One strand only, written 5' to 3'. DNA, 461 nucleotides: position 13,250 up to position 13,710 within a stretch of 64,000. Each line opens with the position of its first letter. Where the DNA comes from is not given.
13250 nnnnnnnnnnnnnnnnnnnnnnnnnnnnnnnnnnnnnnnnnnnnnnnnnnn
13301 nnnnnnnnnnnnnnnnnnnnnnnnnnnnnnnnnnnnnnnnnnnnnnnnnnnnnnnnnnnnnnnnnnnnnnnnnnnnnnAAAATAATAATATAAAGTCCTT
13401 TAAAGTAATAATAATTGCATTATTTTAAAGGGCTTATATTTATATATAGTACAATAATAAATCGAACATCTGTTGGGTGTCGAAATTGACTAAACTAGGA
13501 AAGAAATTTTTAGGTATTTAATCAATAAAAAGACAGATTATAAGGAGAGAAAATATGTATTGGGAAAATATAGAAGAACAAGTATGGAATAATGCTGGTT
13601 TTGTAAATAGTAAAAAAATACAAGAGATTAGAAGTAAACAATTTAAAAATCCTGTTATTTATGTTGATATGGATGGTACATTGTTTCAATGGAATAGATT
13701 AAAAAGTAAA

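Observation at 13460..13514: Conserved ~50-nt motif present in three same-orientation copies (13460-13514, 29684-29740, 58168-58218)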

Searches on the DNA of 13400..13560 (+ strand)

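Call 16: search_dna_similar(query=window:13440-13540:+, collection=plasmids, mode=distant, max_evalue=10, max_rows=20)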
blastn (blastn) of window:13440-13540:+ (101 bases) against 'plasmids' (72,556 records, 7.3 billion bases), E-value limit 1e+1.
Records with a match: 22; places in all: 22; records where one place covers at least 80% of the query: 0.
Best place of each record, by identity: 95-99% 11; 90-95% 4; 80-90% 7.
By first word of the organism name: Bacillus 10; Escherichia 6; Borrelia 1; Cetobacterium 1; Streptomyces 1; Acinetobacter 1; Clostridium 1; Persicobacter 1.
By predicted mobility (MOB-suite, as given by PLSDB): non-mobilizable 21; mobilizable 1.
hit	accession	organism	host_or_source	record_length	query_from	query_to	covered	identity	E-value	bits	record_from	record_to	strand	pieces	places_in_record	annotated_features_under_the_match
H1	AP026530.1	Escherichia coli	whole organism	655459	16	51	36%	89.2%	6e-3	46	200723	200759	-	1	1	yjbI: hypothetical protein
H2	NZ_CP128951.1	Escherichia coli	-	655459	16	51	36%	89.2%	6e-3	46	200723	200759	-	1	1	none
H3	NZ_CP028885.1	Borrelia turcica IST7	tortoise,Hyalomma aegyptium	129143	66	100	35%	86.1%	8e-1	40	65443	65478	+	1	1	hypothetical protein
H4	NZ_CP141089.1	Escherichia coli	Homo sapiens,Infected Human Urine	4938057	16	48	33%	91.2%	2e-2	46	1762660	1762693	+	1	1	none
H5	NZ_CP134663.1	Escherichia coli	Larus michahellis,bacteria,cloaca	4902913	16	47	32%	90.9%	7e-2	44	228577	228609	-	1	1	none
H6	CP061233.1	Escherichia coli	Sheep,cell culture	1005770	16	47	32%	87.9%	8e-1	39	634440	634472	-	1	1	none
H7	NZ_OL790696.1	Escherichia coli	-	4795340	16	47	32%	87.9%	8e-1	39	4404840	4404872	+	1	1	none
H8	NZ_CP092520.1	Cetobacterium somerae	Danio rerio,tissue sample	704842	61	90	30%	90.0%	2e-1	42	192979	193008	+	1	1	LacI family DNA-binding transcriptional regulator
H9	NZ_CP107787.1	Streptomyces sp. NBC_00564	-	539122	4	33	30%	87.5%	3e+0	38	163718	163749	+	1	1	none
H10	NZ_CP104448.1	Acinetobacter baumannii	Homo sapiens,sputum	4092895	62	90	29%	90.0%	3e+0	38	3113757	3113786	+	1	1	none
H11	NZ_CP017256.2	Clostridium taeniosporum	microbial cells,Lake Mainaki silt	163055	60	89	30%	86.7%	3e+0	37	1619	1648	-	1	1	DEAD/DEAH box helicase family protein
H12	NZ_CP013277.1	Bacillus thuringiensis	Vectobac,bacterial clone,Commercial ...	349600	73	95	23%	95.7%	3e+0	38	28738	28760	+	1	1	hypothetical protein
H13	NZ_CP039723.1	Bacillus thuringiensis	whole organism,soil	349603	73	95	23%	95.7%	3e+0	38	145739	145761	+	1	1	hypothetical protein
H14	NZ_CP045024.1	Bacillus thuringiensis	whole organism,soil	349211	73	95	23%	95.7%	3e+0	38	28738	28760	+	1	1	hypothetical protein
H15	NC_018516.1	Bacillus thuringiensis HD-789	-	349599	73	95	23%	95.7%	3e+0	38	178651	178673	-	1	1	hypothetical protein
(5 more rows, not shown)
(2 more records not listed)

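Call 43: search_rna_families(source=window, start=13400, end=13560, threshold=evalue, max_evalue=10, show_alignments=3)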
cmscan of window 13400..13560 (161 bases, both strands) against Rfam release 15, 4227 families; matches with E-value up to 10: 4.
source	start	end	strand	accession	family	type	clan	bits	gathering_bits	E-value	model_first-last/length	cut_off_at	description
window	13432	13481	-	RF04348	Plastid-psbM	Cis-reg;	-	19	52.7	1.8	1-79/79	no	Plastid-psbM 3UTR RNA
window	13468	13525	-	RF01096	PK-HAV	Cis-reg;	-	18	50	5.9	1-56/56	no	HepA virus 3'-terminal pseudoknot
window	13488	13511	-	RF02120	FTX_2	Gene; lncRNA;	-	13.7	48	1.5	74-97/97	no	FTX transcript, XIST regulator conserved region 2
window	13408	13460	-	RF00713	mir-239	Gene; miRNA;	-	12.2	49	6.2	1-74/74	no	mir-239 microRNA precursor family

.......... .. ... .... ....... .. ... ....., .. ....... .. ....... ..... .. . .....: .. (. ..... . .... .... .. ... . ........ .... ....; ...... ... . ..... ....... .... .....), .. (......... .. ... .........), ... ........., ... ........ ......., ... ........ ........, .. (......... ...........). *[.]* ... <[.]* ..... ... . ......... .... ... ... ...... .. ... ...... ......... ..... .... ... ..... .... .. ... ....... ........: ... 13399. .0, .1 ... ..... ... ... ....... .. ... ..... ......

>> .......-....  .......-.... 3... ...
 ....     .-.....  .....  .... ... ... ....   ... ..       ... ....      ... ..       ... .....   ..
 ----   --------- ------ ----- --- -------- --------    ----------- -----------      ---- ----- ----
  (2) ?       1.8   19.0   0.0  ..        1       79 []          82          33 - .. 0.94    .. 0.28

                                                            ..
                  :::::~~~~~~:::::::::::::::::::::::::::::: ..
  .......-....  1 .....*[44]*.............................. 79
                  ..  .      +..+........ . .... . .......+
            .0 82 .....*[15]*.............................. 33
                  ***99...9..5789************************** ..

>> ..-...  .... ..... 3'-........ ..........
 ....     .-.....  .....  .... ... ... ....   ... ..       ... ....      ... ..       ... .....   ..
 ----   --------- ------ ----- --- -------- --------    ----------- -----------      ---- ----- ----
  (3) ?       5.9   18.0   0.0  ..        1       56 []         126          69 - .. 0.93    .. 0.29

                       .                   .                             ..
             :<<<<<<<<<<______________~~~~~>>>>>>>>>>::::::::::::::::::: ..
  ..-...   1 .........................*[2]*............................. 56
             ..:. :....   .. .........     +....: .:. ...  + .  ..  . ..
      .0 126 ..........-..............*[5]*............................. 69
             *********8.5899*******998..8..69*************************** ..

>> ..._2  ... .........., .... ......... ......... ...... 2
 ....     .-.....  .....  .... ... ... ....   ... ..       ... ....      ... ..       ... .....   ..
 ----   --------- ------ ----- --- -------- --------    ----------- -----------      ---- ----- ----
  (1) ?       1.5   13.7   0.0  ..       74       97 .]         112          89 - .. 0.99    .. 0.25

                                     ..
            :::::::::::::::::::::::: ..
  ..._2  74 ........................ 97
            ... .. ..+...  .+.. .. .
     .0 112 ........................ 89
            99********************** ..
